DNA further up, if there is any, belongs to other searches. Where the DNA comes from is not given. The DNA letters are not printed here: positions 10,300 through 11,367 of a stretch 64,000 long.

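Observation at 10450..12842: bshC coupled to an upstream SAM methyltransferase: possible N-methyl-bacillithiol module outside Firmicutes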

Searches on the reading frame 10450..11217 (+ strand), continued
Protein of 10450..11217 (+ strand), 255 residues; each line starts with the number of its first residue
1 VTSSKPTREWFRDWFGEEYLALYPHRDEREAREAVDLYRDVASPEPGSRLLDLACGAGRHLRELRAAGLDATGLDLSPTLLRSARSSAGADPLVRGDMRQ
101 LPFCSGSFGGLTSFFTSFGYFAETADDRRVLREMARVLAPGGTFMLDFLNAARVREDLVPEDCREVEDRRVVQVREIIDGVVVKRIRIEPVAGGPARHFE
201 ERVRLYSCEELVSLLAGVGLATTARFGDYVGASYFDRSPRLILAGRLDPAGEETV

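Call 23: find_related_loci(query=A1, collection=genome_contigs, flank=6000)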
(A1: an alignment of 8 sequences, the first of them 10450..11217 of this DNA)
Query A1 (255 aa) in genome_contigs; peptide patterns used: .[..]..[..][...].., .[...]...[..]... (x = any residue, [..] = any of these).
599 stretches matched a pattern (row limit reached: there are more); 333 encode a relative of the query (tblastn E <= 1e-3); the best 80 are kept; 80 distinct loci.
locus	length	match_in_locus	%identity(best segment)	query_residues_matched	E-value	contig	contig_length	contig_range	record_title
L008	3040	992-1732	70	1-247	4e-110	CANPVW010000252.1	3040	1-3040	MAG: uncultured bacterium isolate 3300025554_5 genome assembly, contig: 3300025554.a:Ga0210060_1003217, whole genome sho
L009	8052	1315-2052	65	1-246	1e-95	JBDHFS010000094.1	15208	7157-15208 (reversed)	MAG: Gemmatimonadota bacterium isolate M8-58_Bin_274 M8-58_Bin_274_scaffold_33781, whole genome shotgun sequence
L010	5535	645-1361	65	7-246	2e-91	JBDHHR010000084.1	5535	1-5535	MAG: Gemmatimonadota bacterium isolate M8-62_Bin_238 M8-62_Bin_238_scaffold_89079, whole genome shotgun sequence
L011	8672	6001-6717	63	7-246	1e-82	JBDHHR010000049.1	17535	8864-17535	MAG: Gemmatimonadota bacterium isolate M8-62_Bin_238 M8-62_Bin_238_scaffold_16958, whole genome shotgun sequence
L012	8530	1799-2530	59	3-246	6e-80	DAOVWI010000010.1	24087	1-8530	MAG TPA_asm: Gemmatimonadales bacterium isolate CSMAG_1727 CSMAG_1727_k141_2929693_length_24087_cov_12.0000, whole genom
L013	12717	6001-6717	58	10-247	1e-76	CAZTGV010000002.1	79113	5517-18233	MAG TPA_asm: uncultured Gemmatimonadota bacterium isolate SRP284430_co1_176 genome assembly, contig: NODE_54_length_7911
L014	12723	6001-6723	59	10-247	5e-78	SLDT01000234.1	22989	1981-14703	MAG: Gemmatimonadetes bacterium isolate CSSed162cmB_561 CSSed16-2cmB-4369, whole genome shotgun sequence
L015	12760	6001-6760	75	1-253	5e-100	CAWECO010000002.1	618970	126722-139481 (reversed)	MAG: uncultured Gemmatimonadales bacterium isolate MFD03551.bin.2.55 genome assembly, contig: contig_16246, whole genome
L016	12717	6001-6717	55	9-246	2e-70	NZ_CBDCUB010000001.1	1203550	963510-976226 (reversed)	MAG: Candidatus Palauibacter sp. isolate cc05a73e-5b7f-4338-bfa9-6e459683daed contig_1, whole genome shotgun sequence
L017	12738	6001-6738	55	2-246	3e-70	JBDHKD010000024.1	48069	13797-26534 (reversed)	MAG: Gemmatimonadota bacterium isolate BHB10-38_Bin_112 BHB10-38_Bin_112_scaffold_3113, whole genome shotgun sequence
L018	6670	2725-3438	55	9-245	9e-70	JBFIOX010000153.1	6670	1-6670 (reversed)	MAG: Gemmatimonadota bacterium isolate Mix_sand12.2021.10.Z.34 k141_2925626_length_6670_cov_9.0000, whole genome shotgun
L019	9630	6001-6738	53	1-245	3e-69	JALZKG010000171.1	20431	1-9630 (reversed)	MAG: Gemmatimonadota bacterium isolate MSU bin1 SD1457-59_k127_34477, whole genome shotgun sequence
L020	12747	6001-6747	51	1-243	6e-68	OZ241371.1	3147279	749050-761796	MAG: Longimicrobiales bacterium isolate 2d559517-74ca-4cf4-aa32-356f4896a586 genome assembly, chromosome: 1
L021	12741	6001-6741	54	1-245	9e-68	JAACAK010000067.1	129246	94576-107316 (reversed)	MAG: Candidatus Kutchimonas denitrificans isolate KS3-K002 K_merged_R1_(paired)_contig_60257, whole genome shotgun seque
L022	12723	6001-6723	55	8-246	2e-67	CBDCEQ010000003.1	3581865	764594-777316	MAG: Longimicrobiales bacterium isolate c946df80-90b6-4201-ac6a-482c46f0e25c genome assembly, contig: contig_3, whole ge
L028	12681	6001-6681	55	9-234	1e-65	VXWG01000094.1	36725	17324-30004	MAG: Candidatus Palauibacter irciniicola isolate SB0668_bin_12 NODE_537_length_36725_cov_22.042678, whole genome shotgun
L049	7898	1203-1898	45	9-242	5e-56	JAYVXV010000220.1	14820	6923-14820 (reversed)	MAG: Holophagaceae bacterium isolate GL85_DN_metabinner_16 GL85_DN_metabinner_16_219, whole genome shotgun sequence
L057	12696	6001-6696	45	9-242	4e-53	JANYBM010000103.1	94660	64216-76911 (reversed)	MAG: Holophagaceae bacterium isolate GL140_6_metabat_10 GL140_6_k141_228431, whole genome shotgun sequence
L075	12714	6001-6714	41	6-246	2e-48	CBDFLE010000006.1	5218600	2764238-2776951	MAG: Candidatus Multivoradales bacterium isolate 28b26adc-de60-4d61-9d00-aad20df54228 genome assembly, contig: contig_5,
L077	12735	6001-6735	45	4-246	2e-48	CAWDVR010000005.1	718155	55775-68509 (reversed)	MAG: uncultured Acidobacteriota bacterium isolate MFD05747.bin.1.28 genome assembly, contig: contig_43653, whole genome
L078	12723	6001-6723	45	6-245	1e-47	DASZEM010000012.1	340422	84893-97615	MAG TPA_asm: Thermoanaerobaculia bacterium isolate SMAG_U6494 k141_13228, whole genome shotgun sequence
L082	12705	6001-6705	44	6-242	3e-47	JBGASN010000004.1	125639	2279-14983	MAG: Holophagaceae bacterium isolate MAG_MBR_H10.4 MBRH10-4_opera_contig_630, whole genome shotgun sequence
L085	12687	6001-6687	43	10-246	9e-47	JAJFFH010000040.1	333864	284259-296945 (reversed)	MAG: Planctomycetota bacterium isolate OFTM341 OFTM341_39, whole genome shotgun sequence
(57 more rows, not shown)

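Call 34: list_cluster_members(proteins=[window:10450-11217:+, window:11214-12842:+])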
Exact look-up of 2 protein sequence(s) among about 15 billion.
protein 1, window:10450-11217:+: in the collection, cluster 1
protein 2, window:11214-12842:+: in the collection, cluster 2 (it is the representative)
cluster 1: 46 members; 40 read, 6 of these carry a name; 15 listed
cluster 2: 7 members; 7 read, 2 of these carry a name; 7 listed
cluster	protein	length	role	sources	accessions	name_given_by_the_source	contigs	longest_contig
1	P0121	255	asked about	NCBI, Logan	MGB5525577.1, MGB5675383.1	MAG: class I SAM-dependent methyltransferase [Gemmatimonadota bacterium]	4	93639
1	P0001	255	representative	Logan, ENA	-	-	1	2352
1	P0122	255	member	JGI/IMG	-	SAM-dependent methyltransferase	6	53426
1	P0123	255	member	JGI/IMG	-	SAM-dependent methyltransferase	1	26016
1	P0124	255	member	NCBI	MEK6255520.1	MAG: class I SAM-dependent methyltransferase [Gemmatimonadales bacterium]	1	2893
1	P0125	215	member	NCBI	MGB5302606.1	MAG: class I SAM-dependent methyltransferase, partial [Gemmatimonadota bacterium]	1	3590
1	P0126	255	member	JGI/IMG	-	SAM-dependent methyltransferase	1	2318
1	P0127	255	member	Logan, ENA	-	-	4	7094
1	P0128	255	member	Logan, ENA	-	-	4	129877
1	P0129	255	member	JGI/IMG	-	-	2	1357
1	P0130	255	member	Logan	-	-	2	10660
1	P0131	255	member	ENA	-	-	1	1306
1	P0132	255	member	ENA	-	-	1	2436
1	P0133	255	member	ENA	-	-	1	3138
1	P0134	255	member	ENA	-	-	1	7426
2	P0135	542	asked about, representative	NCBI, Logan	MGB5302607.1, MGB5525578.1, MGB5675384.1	MAG: bacillithiol biosynthesis cysteine-adding enzyme BshC [Gemmatimonadota bacterium]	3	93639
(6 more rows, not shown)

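Call 41: search_protein_families(library=ncbifam, proteins=[L078:8391-9167:+, L077:8406-9143:+, L075:8317-9039:+, L085:8153-8893:+, L085:9029-10156:+, L057:6704-7927:+, L057:7949-8692:+, L082:6757-7977:+, L082:9372-10109:+, L049:1994-3187:+], max_evalue=1e-8)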
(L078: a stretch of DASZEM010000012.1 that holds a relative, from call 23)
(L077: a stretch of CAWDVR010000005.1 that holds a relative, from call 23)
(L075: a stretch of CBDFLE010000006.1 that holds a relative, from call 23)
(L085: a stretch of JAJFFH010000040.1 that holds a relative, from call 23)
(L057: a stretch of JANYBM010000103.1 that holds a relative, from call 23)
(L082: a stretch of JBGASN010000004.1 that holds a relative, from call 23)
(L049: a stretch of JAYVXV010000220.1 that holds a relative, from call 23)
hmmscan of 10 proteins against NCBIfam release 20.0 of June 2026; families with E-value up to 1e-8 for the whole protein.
L078:8391-9167:+ (258 aa): 3 families
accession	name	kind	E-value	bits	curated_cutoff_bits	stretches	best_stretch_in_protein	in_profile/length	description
TIGR04001.1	thiol_BshB1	equivalog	5.1e-76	255.3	182.5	1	17-246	1-226/226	bacillithiol biosynthesis deacetylase BshB1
TIGR04000.1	thiol_BshB2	equivalog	5e-12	45.9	195.25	1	20-207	3-202/217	bacillithiol biosynthesis deacetylase BshB2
TIGR03445.1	mycothiol_MshB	equivalog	1.6e-10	41.3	224.35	0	23-86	3-80/284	N-acetyl-1-D-myo-inositol-2-amino-2-deoxy-alpha-D-glucopyranoside deacetylase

L077:8406-9143:+ (245 aa): 2 families
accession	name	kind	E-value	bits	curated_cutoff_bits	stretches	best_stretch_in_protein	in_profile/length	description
TIGR04001.1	thiol_BshB1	equivalog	1.9e-73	246.9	182.5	1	3-233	2-226/226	bacillithiol biosynthesis deacetylase BshB1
TIGR04000.1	thiol_BshB2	equivalog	3.1e-09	36.8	195.25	0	5-186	3-188/217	bacillithiol biosynthesis deacetylase BshB2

L075:8317-9039:+ (240 aa): 2 families
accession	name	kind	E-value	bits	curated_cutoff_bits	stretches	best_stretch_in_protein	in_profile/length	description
TIGR04001.1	thiol_BshB1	equivalog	2e-76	256.7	182.5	1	3-227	1-225/226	bacillithiol biosynthesis deacetylase BshB1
TIGR04000.1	thiol_BshB2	equivalog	1.9e-10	40.8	195.25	1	6-180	3-187/217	bacillithiol biosynthesis deacetylase BshB2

L085:8153-8893:+ (246 aa): 3 families
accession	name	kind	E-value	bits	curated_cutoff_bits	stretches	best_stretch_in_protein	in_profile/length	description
TIGR04001.1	thiol_BshB1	equivalog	1e-74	251.1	182.5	1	4-221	2-221/226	bacillithiol biosynthesis deacetylase BshB1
TIGR04000.1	thiol_BshB2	equivalog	3e-11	43.4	195.25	1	6-180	3-186/217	bacillithiol biosynthesis deacetylase BshB2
TIGR03445.1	mycothiol_MshB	equivalog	3.4e-09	37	224.35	0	82-144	108-170/284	N-acetyl-1-D-myo-inositol-2-amino-2-deoxy-alpha-D-glucopyranoside deacetylase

L085:9029-10156:+ (375 aa): 28 families (the best 25 are shown)
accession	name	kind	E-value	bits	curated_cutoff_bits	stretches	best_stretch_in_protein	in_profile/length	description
TIGR03999.1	thiol_BshA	equivalog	1e-152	508.4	273.7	1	5-373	2-374/375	N-acetyl-alpha-D-glucosaminyl L-malate synthase BshA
TIGR03088.1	stp2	hypoth_equivalog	1.4e-37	129.7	409.05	1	148-373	139-374/374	TIGR03088 family PEP-CTERM/XrtA system glycosyltransferase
NF041876.1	EPS_EpsE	equivalog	2.4e-31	109.3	400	1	74-358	99-382/389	exopolysaccharide biosynthesis GT4 family glycosyltransferase EpsE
TIGR03449.1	mycothiol_MshA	equivalog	7.7e-29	100.8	462.5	1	165-353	186-385/406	D-inositol-3-phosphate glycosyltransferase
NF047684.1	TeichurnBiosyTuaC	equivalog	8.9e-22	77.5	550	1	76-357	94-374/391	teichuronic acid biosynthesis protein TuaC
TIGR02149.1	glgA_Coryne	subfamily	1.3e-21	77.2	302.4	1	13-357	14-375/391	glycogen synthase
TIGR04047.1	MSMEG_0565_glyc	hypoth_equivalog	4.6e-21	75.3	259.85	1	6-348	2-351/373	MSMEG_0565 family glycosyltransferase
TIGR04063.1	stp3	hypoth_equivalog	1.1e-20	73.9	442.05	1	140-373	152-396/397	TIGR04063 family PEP-CTERM/XrtA system glycosyltransferase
NF053787.1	GlcN_PG_synth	equivalog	2.3e-20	72.8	480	1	144-373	142-360/361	N-acetylglucosaminyl phosphatidylglycerol synthase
NF038229.1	Glyco4_Geo_Pelo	equivalog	3.7e-18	65.6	400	1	81-373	48-337/338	GPMC system family 4 glycosyltransferase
TIGR04005.1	wcaL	equivalog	6.9e-17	61.4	537.6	1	74-358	104-392/406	colanic acid biosynthesis glycosyltransferase WcaL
NF047880.1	glyco_SdgA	exception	9.2e-16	57.5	800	1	99-344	225-463/488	serine-aspartate repeat adhesin O-glycosyltransferase SdgA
NF007396.0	PRK09922.1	equivalog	5.4e-15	55.1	385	1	207-331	193-320/361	lipopolysaccharide 1,6-galactosyltransferase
TIGR02095.1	glgA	subfamily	1e-12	47.5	328.45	1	200-315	296-412/477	glycogen/starch synthase, ADP-glucose type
NF046085.1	XrtY_assoc_Gly1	equivalog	1.3e-11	44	400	1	151-372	166-384/387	XrtY-associated glycosyltransferase XYAG1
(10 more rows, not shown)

L057:6704-7927:+ (407 aa): 1 family
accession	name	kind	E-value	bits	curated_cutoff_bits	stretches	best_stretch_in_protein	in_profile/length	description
NF010569.0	PRK13962.1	equivalog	1.6e-152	509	883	1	13-405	4-391/645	bifunctional phosphoglycerate kinase/triosephosphate isomerase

L057:7949-8692:+ (247 aa): 9 families
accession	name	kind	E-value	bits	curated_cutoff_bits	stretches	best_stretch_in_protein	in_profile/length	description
NF010569.0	PRK13962.1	equivalog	8.5e-67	225.7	883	1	5-244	400-643/645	bifunctional phosphoglycerate kinase/triosephosphate isomerase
NF000722.0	PRK00042.2-1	equivalog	5.9e-56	189.6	293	1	6-245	6-248/256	triose-phosphate isomerase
NF011163.0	PRK14565.1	equivalog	6.4e-49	166.8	298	1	6-243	5-232/240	triosephosphate isomerase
TIGR00419.1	tim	equivalog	2.5e-47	161.6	130.6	1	6-234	2-226/228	triose-phosphate isomerase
NF000728.0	PRK00042.3-2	equivalog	1.7e-44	152.1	255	1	6-246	3-230/231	triose-phosphate isomerase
NF011497.0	PRK14905.1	equivalog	5.2e-34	118.1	485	1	51-242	60-256/357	triosephosphate isomerase/PTS system glucose/sucrose-specific transporter subunit IIB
NF012036.0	PRK15492.1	equivalog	3.4e-33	115.1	509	1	9-241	10-254/261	triosephosphate isomerase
NF000729.0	PRK00042.3-3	equivalog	2.6e-25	89.6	309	1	6-239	5-228/234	triose-phosphate isomerase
NF003302.0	PRK04302.1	subfamily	2e-12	47.3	132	1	5-130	5-124/223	triose-phosphate isomerase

L082:6757-7977:+ (406 aa): 1 family
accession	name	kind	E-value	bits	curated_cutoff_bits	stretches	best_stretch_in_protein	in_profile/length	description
NF010569.0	PRK13962.1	equivalog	4.4e-159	530.6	883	1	10-404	2-391/645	bifunctional phosphoglycerate kinase/triosephosphate isomerase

L082:9372-10109:+ (245 aa): 9 families
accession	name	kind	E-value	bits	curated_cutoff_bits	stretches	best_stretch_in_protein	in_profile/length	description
NF010569.0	PRK13962.1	equivalog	2.3e-66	224.3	883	1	4-242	401-643/645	bifunctional phosphoglycerate kinase/triosephosphate isomerase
NF000722.0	PRK00042.2-1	equivalog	4.7e-61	206.3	293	1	6-243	8-248/256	triose-phosphate isomerase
TIGR00419.1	tim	equivalog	2.8e-51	174.6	130.6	1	4-233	2-227/228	triose-phosphate isomerase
NF011163.0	PRK14565.1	equivalog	4.4e-51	173.9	298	1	4-243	5-234/240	triosephosphate isomerase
NF000728.0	PRK00042.3-2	equivalog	3.2e-45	154.4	255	1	4-243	3-229/231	triose-phosphate isomerase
NF011497.0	PRK14905.1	equivalog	3.3e-41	141.8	485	1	34-242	41-258/357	triosephosphate isomerase/PTS system glucose/sucrose-specific transporter subunit IIB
NF012036.0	PRK15492.1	equivalog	4.1e-39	134.5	509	1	46-241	52-256/261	triosephosphate isomerase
NF000729.0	PRK00042.3-3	equivalog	1.5e-24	87.1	309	1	5-239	6-230/234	triose-phosphate isomerase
NF003302.0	PRK04302.1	subfamily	2.3e-17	63.5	132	1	26-193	29-179/223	triose-phosphate isomerase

L049:1994-3187:+ (397 aa): 1 family
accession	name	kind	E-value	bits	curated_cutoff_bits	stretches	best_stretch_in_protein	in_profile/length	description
NF010569.0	PRK13962.1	equivalog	2.8e-152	508.2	883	1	2-396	2-391/645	bifunctional phosphoglycerate kinase/triosephosphate isomerase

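Call 48: predict_structure(alignment_id=A2)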
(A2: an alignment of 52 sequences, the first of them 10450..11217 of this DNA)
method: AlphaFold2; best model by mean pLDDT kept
length: 255 residues; sequences in the alignment: 52
mean_pLDDT: 83.7   pTM: 0.83
mean pLDDT of the five models: 83.7, 82.9, 82.7, 81.4, 79.8
residues with pLDDT >= 90: 126; 70-90: 90; 50-70: 12; < 50: 27
segments of 3 or more residues with pLDDT < 50: 1-25
pLDDT, mean of each block of 10 residues (from residue 1): 32 42 61 94 89 84 92 81 70 89 96 85 91 97 95 86 83 90 90 88 93 97 96 94 94 50
secondary structure, 60 per line:
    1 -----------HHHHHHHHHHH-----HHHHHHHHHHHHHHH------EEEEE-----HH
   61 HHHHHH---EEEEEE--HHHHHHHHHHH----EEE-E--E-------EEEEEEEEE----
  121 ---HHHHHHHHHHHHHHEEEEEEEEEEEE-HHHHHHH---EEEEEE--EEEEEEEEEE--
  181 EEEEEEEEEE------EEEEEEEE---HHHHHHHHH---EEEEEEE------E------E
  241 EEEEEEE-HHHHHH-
elements in order: H12-22 H28-42 E49-53 H59-66 E70-75 H78-88 E93-95 E108-116 H124-137 E138-149 H151-157 E161-166 E169-178 E181-190 E197-204 H208-216 E220-226 E240-247 H249-254

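Call 52: fold_search(model_id=the predicted structure, library=pdb)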
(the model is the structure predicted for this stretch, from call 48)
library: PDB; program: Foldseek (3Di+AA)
matches with E <= 10: 1824; with E <= 0.001: 872
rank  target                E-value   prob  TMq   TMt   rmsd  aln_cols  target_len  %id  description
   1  9ri2_B                2.2e-20  1.00  0.66  0.74   4.1       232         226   34  Crystal structure of bacillithiol methyltransferase NmbA from Chlorobaculum tepidum (released 2025-12-10)
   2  9ri2_A                7.2e-20  1.00  0.68  0.75   3.8       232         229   34  Crystal structure of bacillithiol methyltransferase NmbA from Chlorobaculum tepidum (released 2025-12-10)
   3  7wzg_A                4.6e-19  1.00  0.63  0.68   7.3       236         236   25  Cypemycin N-terminal methyltransferase CypM (released 2023-02-22)
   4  7wzg_D                6.3e-19  1.00  0.72  0.77   3.9       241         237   24  Cypemycin N-terminal methyltransferase CypM (released 2023-02-22)
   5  7wzg_B                9.5e-19  1.00  0.65  0.68   7.5       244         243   26  Cypemycin N-terminal methyltransferase CypM (released 2023-02-22)
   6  4hgz_A                1.4e-18  1.00  0.73  0.78   3.4       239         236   22  Structure of the CcbJ Methyltransferase from Streptomyces caelestis (released 2013-10-30)
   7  7wzg_C                1.6e-18  1.00  0.63  0.67   7.8       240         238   26  Cypemycin N-terminal methyltransferase CypM (released 2023-02-22)
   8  4hh4_A                1.8e-18  1.00  0.77  0.77   3.5       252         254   21  Structure of the CcbJ Methyltransferase from Streptomyces caelestis (released 2013-10-30)
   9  4hgy_B                2.1e-18  1.00  0.70  0.78   3.5       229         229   22  Structure of the CcbJ Methyltransferase from Streptomyces caelestis (released 2013-10-30)
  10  4hgz_B                3.4e-18  1.00  0.70  0.77   3.6       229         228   22  Structure of the CcbJ Methyltransferase from Streptomyces caelestis (released 2013-10-30)
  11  4hh4_B                3.4e-18  1.00  0.75  0.76   3.8       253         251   20  Structure of the CcbJ Methyltransferase from Streptomyces caelestis (released 2013-10-30)
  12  4hgy_A                4.3e-18  1.00  0.72  0.76   3.4       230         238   22  Structure of the CcbJ Methyltransferase from Streptomyces caelestis (released 2013-10-30)
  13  4hgy_D                8.8e-18  1.00  0.71  0.77   3.4       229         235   22  Structure of the CcbJ Methyltransferase from Streptomyces caelestis (released 2013-10-30)
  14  4hh4_C                9.3e-18  1.00  0.76  0.76   3.6       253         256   20  Structure of the CcbJ Methyltransferase from Streptomyces caelestis (released 2013-10-30)
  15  4hgz_C                9.9e-18  1.00  0.73  0.78   3.4       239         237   22  Structure of the CcbJ Methyltransferase from Streptomyces caelestis (released 2013-10-30)
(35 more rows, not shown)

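Call 54: find_homologous_proteins(query=A3, max_evalue=1e-30)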
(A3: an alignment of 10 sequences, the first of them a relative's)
Query A3 (10 sequences) (246 aa, profile of the alignment): 7349 proteins with E <= 1e-30 among 8000 candidates; the best 120 are listed.
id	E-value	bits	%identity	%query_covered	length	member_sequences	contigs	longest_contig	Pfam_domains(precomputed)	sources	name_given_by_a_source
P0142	4.0e-127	441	41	95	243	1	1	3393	PF02585.23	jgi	-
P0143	1.6e-126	439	-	-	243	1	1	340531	PF02585.23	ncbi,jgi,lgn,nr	ncbi:MAG TPA: bacillithiol biosynthesis deacetylase BshB1 [Thermoanaerobaculia bacterium]|jgi:bacill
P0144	2.6e-126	438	42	95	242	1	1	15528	PF02585.23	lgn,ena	-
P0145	4.2e-126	437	42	95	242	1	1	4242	PF02585.23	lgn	-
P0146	2.6e-125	435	42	95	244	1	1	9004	PF02585.23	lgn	-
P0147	3.4e-125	434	-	-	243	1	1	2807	PF02585.23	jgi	jgi:bacillithiol biosynthesis deacetylase BshB1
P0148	4.5e-125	434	41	95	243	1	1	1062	PF02585.23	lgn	-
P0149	7.6e-125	433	41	96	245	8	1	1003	PF02585.23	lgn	-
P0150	1.5e-124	432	41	95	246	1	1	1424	PF02585.23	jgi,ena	-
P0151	2.0e-124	432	40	95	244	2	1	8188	PF02585.23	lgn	-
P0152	3.2e-124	431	-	-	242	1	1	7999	PF02585.23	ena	-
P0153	3.6e-124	431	43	95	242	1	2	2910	PF02585.23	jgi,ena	-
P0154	4.7e-124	431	45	95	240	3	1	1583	PF02585.23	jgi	jgi:N-acetylglucosamine malate deacetylase 1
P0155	7.9e-124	430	-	-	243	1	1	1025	PF02585.23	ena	-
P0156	9.9e-124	430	-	-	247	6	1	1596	PF02585.23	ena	-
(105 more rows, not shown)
